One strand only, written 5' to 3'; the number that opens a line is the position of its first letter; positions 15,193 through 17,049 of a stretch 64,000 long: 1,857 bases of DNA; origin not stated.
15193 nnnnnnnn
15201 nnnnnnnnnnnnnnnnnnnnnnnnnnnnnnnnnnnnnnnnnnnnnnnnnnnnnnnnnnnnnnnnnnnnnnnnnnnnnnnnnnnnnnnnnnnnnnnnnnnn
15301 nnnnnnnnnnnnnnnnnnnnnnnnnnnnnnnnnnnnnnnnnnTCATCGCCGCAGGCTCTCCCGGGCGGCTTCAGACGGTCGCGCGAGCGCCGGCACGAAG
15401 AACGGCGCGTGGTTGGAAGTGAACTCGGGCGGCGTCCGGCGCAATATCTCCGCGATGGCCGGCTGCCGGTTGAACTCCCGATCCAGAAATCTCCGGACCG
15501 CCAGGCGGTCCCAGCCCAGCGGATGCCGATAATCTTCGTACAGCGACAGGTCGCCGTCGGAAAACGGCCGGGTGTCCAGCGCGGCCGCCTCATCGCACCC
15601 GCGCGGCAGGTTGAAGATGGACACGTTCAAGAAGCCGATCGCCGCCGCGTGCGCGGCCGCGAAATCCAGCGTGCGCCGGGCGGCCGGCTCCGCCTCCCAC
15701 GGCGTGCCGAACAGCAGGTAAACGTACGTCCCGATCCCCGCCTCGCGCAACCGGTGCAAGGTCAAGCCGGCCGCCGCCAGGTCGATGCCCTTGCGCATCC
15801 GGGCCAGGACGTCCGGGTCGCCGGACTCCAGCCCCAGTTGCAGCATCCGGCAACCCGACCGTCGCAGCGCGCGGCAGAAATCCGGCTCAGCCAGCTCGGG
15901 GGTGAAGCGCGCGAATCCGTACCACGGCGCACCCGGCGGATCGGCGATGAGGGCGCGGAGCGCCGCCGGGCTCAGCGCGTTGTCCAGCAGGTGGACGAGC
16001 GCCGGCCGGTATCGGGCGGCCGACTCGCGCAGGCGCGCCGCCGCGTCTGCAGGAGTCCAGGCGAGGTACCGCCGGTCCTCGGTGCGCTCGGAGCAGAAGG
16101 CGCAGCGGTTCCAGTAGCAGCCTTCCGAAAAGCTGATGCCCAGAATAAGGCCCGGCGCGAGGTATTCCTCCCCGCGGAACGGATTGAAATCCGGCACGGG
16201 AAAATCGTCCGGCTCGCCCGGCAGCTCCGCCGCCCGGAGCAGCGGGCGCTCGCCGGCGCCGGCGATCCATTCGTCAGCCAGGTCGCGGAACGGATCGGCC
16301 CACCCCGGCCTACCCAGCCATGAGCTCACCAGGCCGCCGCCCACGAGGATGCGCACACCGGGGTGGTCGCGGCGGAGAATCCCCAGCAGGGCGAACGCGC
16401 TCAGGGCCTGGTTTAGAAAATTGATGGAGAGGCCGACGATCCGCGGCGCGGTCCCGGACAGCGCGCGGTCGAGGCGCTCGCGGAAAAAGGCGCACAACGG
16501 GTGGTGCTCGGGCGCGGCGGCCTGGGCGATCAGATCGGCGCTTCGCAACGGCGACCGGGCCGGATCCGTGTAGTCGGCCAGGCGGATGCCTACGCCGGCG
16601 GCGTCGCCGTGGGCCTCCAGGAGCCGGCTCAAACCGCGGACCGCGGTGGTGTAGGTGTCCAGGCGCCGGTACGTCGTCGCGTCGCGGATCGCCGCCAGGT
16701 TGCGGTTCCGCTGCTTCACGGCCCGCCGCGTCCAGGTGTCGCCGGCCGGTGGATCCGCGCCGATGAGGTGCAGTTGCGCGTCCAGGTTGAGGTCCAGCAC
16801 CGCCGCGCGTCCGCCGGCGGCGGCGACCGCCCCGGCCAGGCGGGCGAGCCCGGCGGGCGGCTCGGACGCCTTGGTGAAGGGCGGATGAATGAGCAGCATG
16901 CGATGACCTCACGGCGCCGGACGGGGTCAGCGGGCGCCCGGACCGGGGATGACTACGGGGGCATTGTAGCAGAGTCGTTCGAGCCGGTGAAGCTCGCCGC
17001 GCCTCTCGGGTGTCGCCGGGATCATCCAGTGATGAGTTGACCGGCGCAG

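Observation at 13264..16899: Three-gene tailoring cassette: B12-binding radical SAM, SPASM-domain radical SAM and class I SAM methyltransferase, with no precursor peptide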

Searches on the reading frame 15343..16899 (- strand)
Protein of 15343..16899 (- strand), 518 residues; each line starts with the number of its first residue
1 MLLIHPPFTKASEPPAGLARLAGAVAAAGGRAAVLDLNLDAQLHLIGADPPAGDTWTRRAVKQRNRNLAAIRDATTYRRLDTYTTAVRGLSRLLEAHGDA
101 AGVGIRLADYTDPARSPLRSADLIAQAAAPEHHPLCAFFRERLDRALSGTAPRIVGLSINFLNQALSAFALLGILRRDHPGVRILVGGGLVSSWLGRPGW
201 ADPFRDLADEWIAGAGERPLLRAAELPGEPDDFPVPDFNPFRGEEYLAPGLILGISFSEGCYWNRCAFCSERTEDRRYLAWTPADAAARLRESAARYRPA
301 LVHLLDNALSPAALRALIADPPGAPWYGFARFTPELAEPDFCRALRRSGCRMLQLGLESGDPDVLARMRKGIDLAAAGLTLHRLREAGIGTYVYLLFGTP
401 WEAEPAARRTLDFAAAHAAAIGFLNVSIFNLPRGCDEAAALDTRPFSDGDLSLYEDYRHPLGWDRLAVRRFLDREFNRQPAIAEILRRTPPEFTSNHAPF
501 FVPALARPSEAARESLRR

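Call 3: search_protein_families(library=pfam, proteins=[window:15343-16899:-], max_evalue=0.01)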
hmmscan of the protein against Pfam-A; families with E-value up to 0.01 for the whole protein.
window:15343-16899:- (518 aa): 2 families
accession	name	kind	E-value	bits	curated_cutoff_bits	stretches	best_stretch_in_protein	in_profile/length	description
PF04055.27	Radical_SAM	-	3e-09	37.7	29.5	1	255-399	1-151/166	Radical SAM superfamily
PF02310.24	B12-binding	-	0.00066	19.9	32.1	0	141-192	41-92/121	B12 binding domain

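Call 4: search_protein_families(library=ncbifam, proteins=[window:15343-16899:-], max_evalue=0.01)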
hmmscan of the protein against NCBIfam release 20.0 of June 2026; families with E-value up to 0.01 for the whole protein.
window:15343-16899:- (518 aa): 9 families
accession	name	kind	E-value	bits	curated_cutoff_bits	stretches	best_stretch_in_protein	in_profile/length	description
TIGR03975.1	rSAM_ocin_1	subfamily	7.8e-16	57.7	281.85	2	253-403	262-416/606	RiPP maturation radical SAM C-methyltransferase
TIGR04479.1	bcpD_PhpK_rSAM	subfamily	2e-15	56.2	600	1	314-414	308-406/504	PhpK family radical SAM P-methyltransferase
NF033070.1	rSAM_AprD4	equivalog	1.5e-08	34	500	1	315-467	265-416/456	AprD4 family radical SAM diol-dehydratase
TIGR03471.1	HpnJ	equivalog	1.5e-07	30.7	577.6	1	342-416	290-364/472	hopanoid biosynthesis associated radical SAM protein HpnJ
TIGR04367.1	HpnR_B12_rSAM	equivalog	1.2e-06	27.4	650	1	254-471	188-401/490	hopanoid C-3 methylase HpnR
TIGR04072.2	rSAM_ladder_B12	equivalog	4.1e-05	22.4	360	1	226-429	154-361/443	lipid biosynthesis B12-binding/radical SAM protein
NF040546.1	rSAM_CUAEP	equivalog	0.00061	18.6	500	1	340-416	264-340/468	CUAEP/CCAEP-tail radical SAM (seleno)protein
TIGR04013.1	B12_SAM_MJ_1487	hypoth_equivalog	0.00066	18.6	251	1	351-415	267-331/382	TIGR04013 family B12-binding domain/radical SAM domain-containing protein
TIGR02026.1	BchE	equivalog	0.0099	14.8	481.35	0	255-391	197-339/497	magnesium-protoporphyrin IX monomethyl ester anaerobic oxidative cyclase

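Call 8: find_homologous_proteins(query=window:15343-16899:-, max_evalue=0.00001)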
Query window:15343-16899:- (518 aa): 4837 proteins with E <= 0.00001 among 8000 candidates; the best 120 are listed.
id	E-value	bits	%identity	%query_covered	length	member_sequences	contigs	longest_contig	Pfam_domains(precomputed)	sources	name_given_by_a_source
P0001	0.0e+0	1076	92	100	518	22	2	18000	PF04055.28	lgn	-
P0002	5.9e-292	987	86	98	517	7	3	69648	PF04055.28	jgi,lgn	-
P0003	2.8e-242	823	72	98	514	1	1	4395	PF04055.28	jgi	-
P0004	4.4e-241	819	74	97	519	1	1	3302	PF04055.28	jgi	jgi:hypothetical protein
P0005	2.7e-172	592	57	97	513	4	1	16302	PF04055.28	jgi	jgi:hypothetical protein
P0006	1.5e-171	590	56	97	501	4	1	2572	PF04055.28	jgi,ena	-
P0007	6.6e-171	588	57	97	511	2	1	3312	PF04055.28,PF02310.25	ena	-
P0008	7.4e-171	588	54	97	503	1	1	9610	PF04055.28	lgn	-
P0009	8.4e-171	587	55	97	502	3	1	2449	PF04055.28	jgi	jgi:radical SAM superfamily enzyme YgiQ (UPF0313 family)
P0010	8.8e-170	584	53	97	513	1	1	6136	PF04055.28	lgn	-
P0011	9.6e-170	584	57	98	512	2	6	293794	PF04055.28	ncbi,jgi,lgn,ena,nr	ncbi:MAG TPA: radical SAM protein [Syntrophales bacterium]|nr:radical SAM protein [Syntrophales bact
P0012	3.2e-169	582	55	97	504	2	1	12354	PF04055.28,PF02310.25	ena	-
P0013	4.1e-169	582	55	97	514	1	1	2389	PF04055.28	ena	-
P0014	1.5e-168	580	54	97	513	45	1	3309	PF04055.28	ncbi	-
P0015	2.2e-168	579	56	97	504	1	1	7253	PF04055.28,PF02310.25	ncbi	-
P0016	5.1e-168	578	56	97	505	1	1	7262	PF04055.28,PF02310.25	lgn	-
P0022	2.2e-167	576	55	97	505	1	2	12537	PF04055.28,PF02310.25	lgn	-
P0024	3.1e-167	576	55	97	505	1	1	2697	PF04055.28,PF02310.25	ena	-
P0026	3.8e-167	575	55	97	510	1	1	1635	PF04055.28,PF02310.25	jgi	jgi:hypothetical protein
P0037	3.1e-166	572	52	97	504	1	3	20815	PF04055.28,PF02310.25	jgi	jgi:hypothetical protein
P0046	1.0e-165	571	53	97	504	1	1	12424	PF04055.28,PF02310.25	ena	-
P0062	9.2e-165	567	54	97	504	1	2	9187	PF04055.28,PF02310.25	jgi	jgi:radical SAM superfamily enzyme YgiQ (UPF0313 family)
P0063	9.4e-165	567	55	97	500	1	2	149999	PF04055.28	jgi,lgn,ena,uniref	uniref:Radical SAM protein n=1 Tax=Geobacter metallireducens TaxID=28232 RepID=A0A831UEH5_GEOME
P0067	1.4e-164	567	53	97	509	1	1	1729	PF04055.28,PF02310.25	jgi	jgi:hypothetical protein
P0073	2.3e-164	566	51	97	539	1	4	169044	PF04055.28,PF02310.25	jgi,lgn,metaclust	metaclust:\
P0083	7.3e-164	564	53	97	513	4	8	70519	PF04055.28,PF02310.25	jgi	-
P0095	2.6e-163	563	53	97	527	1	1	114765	PF04055.28,PF02310.25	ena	-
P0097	2.8e-163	563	52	98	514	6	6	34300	PF04055.28,PF02310.25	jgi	-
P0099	3.8e-163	562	54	97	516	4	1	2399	PF04055.28,PF02310.25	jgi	-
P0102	5.1e-163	562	53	97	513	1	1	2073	PF04055.28,PF02310.25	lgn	-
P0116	1.9e-162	560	55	97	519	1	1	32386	PF04055.28,PF02310.25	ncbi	-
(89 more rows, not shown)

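Call 9: find_encoding_contigs(protein=P0063, flank=8000, max_places=3)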
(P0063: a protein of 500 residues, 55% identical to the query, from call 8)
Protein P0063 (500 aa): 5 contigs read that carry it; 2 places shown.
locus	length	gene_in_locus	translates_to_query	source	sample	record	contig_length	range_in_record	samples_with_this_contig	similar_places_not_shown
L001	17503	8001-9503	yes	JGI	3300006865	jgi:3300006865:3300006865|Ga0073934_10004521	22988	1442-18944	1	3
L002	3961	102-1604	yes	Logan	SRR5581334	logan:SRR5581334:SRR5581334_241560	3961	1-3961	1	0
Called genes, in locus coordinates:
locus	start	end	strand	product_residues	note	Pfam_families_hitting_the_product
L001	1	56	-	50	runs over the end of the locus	-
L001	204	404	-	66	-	PF00313:CSD, PF08206:OB_RNB (weak)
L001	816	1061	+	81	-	-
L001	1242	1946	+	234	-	-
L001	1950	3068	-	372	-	PF22807:TrAA12, PF23500:DUF7133, PF07995:GSDH, PF22807:TrAA12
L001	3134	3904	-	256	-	PF00106:adh_short, PF08659:KR, PF13561:adh_short_C2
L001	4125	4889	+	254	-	PF23355:IFT52_GIFT (faint), PF14258:DUF4350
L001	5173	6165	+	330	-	PF04392:ABC_sub_bind, PF13458:Peripla_BP_6 (faint), PF13377:Peripla_BP_3 (weak), PF13407:Peripla_BP_4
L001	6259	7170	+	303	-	PF02653:BPD_transp_2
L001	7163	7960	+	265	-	PF02463:SMC_N (faint), PF00005:ABC_tran, PF13304:AAA_21 (faint)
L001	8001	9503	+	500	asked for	PF04055:Radical_SAM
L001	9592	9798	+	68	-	PF04014:MazE_antitoxin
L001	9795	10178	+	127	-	PF01850:PIN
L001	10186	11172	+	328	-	PF01636:APH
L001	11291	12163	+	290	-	PF00763:THF_DHG_CYH, PF02882:THF_DHG_CYH_C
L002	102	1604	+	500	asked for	PF04055:Radical_SAM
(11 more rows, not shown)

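Call 10: find_encoding_contigs(protein=P0002, flank=10000, max_places=3)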
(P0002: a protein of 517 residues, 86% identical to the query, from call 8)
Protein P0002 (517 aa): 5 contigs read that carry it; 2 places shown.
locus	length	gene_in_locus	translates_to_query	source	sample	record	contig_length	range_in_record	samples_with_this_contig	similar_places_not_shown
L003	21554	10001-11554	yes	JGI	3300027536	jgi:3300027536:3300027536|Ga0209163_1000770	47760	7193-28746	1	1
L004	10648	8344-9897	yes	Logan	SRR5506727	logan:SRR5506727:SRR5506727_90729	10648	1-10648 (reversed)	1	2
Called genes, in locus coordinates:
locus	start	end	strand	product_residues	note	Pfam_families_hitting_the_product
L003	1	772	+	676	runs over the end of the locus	PF21152:YgjK_N, PF22422:MGH1-like_GH, PF03200:Glyco_hydro_63 (faint), PF01204:Trehalase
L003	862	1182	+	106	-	PF04358:DsrC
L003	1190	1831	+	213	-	-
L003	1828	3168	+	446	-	PF13183:Fer4_8, PF13534:Fer4_17 (weak), PF02754:CCG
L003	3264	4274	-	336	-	PF01032:FecCD, PF00950:ABC-3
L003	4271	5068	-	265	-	PF00005:ABC_tran, PF13304:AAA_21 (weak)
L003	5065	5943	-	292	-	PF01497:Peripla_BP_2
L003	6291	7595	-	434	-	PF28548:4TM_phosphoesterase, PF00149:Metallophos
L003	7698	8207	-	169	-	PF03692:CxxCxxCC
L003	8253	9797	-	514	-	PF02225:PA (weak), PF04389:Peptidase_M28, PF01546:Peptidase_M20 (weak)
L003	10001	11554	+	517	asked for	PF04055:Radical_SAM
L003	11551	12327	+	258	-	PF01209:Ubie_methyltran (weak), PF13489:Methyltransf_23 (weak), PF08241:Methyltransf_11, PF08242:Methyltransf_12, PF13649:Methyltransf_25, PF13847:Methyltransf_31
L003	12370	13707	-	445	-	PF22842:Pel9A-like_beta_helix, PF07602:DUF1565, PF13229:Beta_helix (faint)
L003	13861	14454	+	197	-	PF03352:Adenine_glyco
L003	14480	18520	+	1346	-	PF04916:Phospholip_B, PF03781:FGE-sulfatase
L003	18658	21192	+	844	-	PF00069:Pkinase, PF03109:ABC1 (faint), PF07714:PK_Tyr_Ser-Thr, PF13428:TPR_14 (faint), PF13432:TPR_16 (faint), PF14559:TPR_19 (faint)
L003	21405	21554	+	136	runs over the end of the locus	-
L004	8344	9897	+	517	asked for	PF04055:Radical_SAM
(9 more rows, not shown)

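Call 13: find_related_loci(query=A1, collection=genome_contigs, flank=10000)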
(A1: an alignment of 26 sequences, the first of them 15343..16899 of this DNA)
Query A1 (518 aa) in genome_contigs; peptide patterns used: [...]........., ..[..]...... (x = any residue, [..] = any of these).
600 stretches matched a pattern (row limit reached: there are more); 598 encode a relative of the query (tblastn E <= 1e-3); the best 80 are kept; 80 distinct loci.
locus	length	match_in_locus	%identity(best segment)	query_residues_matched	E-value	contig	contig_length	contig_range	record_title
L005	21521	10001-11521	86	1-507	0e+0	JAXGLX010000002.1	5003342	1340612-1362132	MAG: Acidobacteriota bacterium isolate AnMBR.bin219 bin219_2, whole genome shotgun sequence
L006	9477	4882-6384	54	1-502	4e-169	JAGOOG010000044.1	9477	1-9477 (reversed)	MAG: Deltaproteobacteria bacterium isolate Go_SlDig_bin_434 Go_SlDig_22376_length_9477_cov_103.371872, whole genome shot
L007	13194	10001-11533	55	1-507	5e-168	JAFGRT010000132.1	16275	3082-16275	MAG: Acidobacteria bacterium isolate Zod_Metabat.850 k87_4696924, whole genome shotgun sequence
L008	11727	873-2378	52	1-502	8e-167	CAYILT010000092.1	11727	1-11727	MAG TPA_asm: uncultured Nitrospiraceae bacterium isolate ERP119705_co22_392 genome assembly, contig: NODE_4374_length_11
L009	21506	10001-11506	52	1-502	2e-165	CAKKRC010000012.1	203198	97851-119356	Nitrospiria bacterium isolate Hainich-H41-bin277-1 genome assembly, contig: H41-bin277_1_Hain_H41_02um_R3_23_length_2031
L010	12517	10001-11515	54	1-501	3e-164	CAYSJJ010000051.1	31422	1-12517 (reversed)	MAG TPA_asm: uncultured Geobacter sp. isolate binchicken_co158_41 genome assembly, contig: NODE_1265_length_31422_cov_6.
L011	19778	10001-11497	54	1-501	2e-164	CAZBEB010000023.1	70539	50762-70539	MAG TPA_asm: uncultured Geobacter sp. isolate binchicken_co269_196 genome assembly, contig: NODE_348_length_70539_cov_70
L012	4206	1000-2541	52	1-501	1e-169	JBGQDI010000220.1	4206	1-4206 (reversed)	MAG: Nitrospirota bacterium isolate OBJ2_061818_110_2 k141_1081561_length_4206_cov_10.1498, whole genome shotgun sequenc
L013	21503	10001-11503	51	1-501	7e-164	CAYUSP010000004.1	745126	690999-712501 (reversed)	MAG TPA_asm: uncultured Nitrospiraceae bacterium isolate SRP302447_co2_114 genome assembly, contig: NODE_17_length_74512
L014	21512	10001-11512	54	1-501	2e-163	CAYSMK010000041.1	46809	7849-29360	MAG TPA_asm: uncultured Geobacter sp. isolate binchicken_co269_58 genome assembly, contig: NODE_646_length_46809_cov_242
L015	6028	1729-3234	51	1-501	6e-165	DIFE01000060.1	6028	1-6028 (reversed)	MAG TPA_asm: Deltaproteobacteria bacterium UBA5756 UBA5756_contig_63132, whole genome shotgun sequence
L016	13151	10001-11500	53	1-502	4e-163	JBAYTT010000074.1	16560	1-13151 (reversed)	MAG: Pelobacteraceae bacterium isolate SO_2016_LW3_15 scaffold04965_LW162_2016, whole genome shotgun sequence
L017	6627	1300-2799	51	1-501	6e-164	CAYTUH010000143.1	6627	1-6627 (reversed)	MAG TPA_asm: uncultured Syntrophaceae bacterium isolate binchicken_co42_424 genome assembly, contig: NODE_21683_length_6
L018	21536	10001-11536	53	1-510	4e-163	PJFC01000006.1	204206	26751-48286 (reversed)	MAG: Geobacter sp. isolate H2geo H2geo_contig_6, whole genome shotgun sequence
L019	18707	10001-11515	54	1-509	9e-163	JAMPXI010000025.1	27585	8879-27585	MAG: Desulfuromonadales bacterium isolate R2F_R2FSRR_metabat.27 R2F_C855, whole genome shotgun sequence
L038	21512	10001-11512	50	1-501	1e-159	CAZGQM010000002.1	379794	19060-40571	MAG TPA_asm: uncultured Geoanaerobacter sp. isolate SRP302447_co2_673 genome assembly, contig: NODE_67_length_379794_cov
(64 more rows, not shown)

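Call 16: search_solved_structures(query=A1, max_evalue=0.01)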
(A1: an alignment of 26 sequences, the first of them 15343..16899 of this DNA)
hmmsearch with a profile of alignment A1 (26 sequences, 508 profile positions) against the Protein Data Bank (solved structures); distinct sequences matched with E-value up to 0.01: 3.
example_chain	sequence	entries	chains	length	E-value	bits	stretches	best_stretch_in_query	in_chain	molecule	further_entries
6fd2_B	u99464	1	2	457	1.7e-15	59.5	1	250-441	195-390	Putative apramycin biosynthetic oxidoreductase 4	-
5ul2_A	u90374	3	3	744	1.9e-05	26.3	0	250-296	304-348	OxsB protein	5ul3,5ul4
6wte_A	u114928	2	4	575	8e-05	24.3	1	245-429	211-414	B12-binding domain-containing protein | Tryptophan-C2-methyltransferase containing B12-binding domain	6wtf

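Call 25: find_encoding_contigs(protein=P0003, flank=8000, max_places=2)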
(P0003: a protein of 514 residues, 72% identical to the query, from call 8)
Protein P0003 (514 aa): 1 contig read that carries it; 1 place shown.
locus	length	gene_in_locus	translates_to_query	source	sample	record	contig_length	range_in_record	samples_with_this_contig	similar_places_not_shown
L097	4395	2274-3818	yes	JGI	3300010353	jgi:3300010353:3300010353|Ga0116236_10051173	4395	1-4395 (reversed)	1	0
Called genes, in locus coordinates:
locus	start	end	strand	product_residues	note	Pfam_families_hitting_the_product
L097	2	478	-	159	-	?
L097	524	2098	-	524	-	PF02225:PA (weak), PF04389:Peptidase_M28, PF01546:Peptidase_M20 (weak)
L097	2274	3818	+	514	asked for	PF04055:Radical_SAM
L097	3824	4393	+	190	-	?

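Call 26: find_encoding_contigs(protein=P0005, flank=8000, max_places=2)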
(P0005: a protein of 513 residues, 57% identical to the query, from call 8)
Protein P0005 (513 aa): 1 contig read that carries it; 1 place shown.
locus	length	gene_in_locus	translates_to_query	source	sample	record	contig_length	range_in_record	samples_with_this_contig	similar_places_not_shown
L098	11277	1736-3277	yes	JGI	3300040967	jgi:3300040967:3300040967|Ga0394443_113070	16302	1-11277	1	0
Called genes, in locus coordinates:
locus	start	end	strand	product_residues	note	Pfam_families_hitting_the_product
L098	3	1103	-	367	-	?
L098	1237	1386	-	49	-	-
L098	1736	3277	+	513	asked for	PF04055:Radical_SAM (weak)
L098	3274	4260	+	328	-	PF01636:APH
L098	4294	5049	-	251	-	PF08241:Methyltransf_11, PF08242:Methyltransf_12, PF13649:Methyltransf_25, PF13847:Methyltransf_31 (faint)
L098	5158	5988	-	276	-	PF14819:QueF_N, PF14489:QueF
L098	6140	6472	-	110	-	PF02311:AraC_binding (weak), PF07883:Cupin_2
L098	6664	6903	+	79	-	-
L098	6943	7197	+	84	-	-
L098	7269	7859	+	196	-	PF04264:YceI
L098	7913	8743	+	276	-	PF04794:YdjC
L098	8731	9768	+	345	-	PF13439:Glyco_transf_4 (faint), PF13579:Glyco_trans_4_4 (faint), PF20706:GT4-conflict (weak), PF00534:Glycos_transf_1, PF13692:Glyco_trans_1_4, PF13524:Glyco_trans_1_2 (weak)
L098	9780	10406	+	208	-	PF25182:NonGDSL, PF00657:Lipase_GDSL, PF13472:Lipase_GDSL_2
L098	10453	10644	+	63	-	PF08497:Radical_SAM_N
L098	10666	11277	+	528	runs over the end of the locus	PF08497:Radical_SAM_N, PF04055:Radical_SAM (weak), PF11842:DUF3362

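Call 45: predict_structure(alignment_id=A1)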
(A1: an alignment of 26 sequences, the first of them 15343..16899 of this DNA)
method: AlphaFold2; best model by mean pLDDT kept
length: 518 residues; sequences in the alignment: 26
mean_pLDDT: 89.3   pTM: 0.89
mean pLDDT of the five models: 89.3, 88.5, 88.5, 88.4, 84.8
residues with pLDDT >= 90: 338; 70-90: 153; 50-70: 17; < 50: 10
segments of 3 or more residues with pLDDT < 50: 510-518
pLDDT, mean of each block of 10 residues (from residue 1): 94 93 91 95 94 87 96 91 94 92 91 88 95 95 91 93 94 96 93 80 89 87 81 83 92 87 75 70 91 95 89 95 95 94 97 94 92 94 97 94 95 97 92 82 81 83 91 92 89 85 64 44
secondary structure, 60 per line:
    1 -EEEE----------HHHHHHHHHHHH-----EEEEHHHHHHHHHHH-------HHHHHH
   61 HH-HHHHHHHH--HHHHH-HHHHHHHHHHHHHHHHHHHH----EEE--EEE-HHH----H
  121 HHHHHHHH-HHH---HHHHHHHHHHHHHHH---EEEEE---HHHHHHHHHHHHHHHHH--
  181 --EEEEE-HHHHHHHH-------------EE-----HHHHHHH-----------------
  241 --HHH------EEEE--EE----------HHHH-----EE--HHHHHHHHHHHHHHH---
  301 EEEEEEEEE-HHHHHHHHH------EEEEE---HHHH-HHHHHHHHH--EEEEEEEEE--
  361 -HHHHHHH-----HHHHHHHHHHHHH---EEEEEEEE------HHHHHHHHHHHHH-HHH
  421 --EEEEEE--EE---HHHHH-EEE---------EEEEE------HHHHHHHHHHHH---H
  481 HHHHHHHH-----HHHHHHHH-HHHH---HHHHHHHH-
elements in order: E2-5 H16-27 E33-36 H37-47 H55-62 H64-71 H74-78 H80-99 E104-106 E109-111 H120-128 H136-150 E154-158 H162-178 E183-187 H189-196 H217-223 E252-255 H270-273 H283-297 E301-309 H311-319 E326-330 H334-337 H339-347 E350-358 H362-368 H374-386 E390-397 H404-416 E423-428 H436-440 E442-444 E454-458 H465-476 H480-488 H494-501 H503-506 H510-517
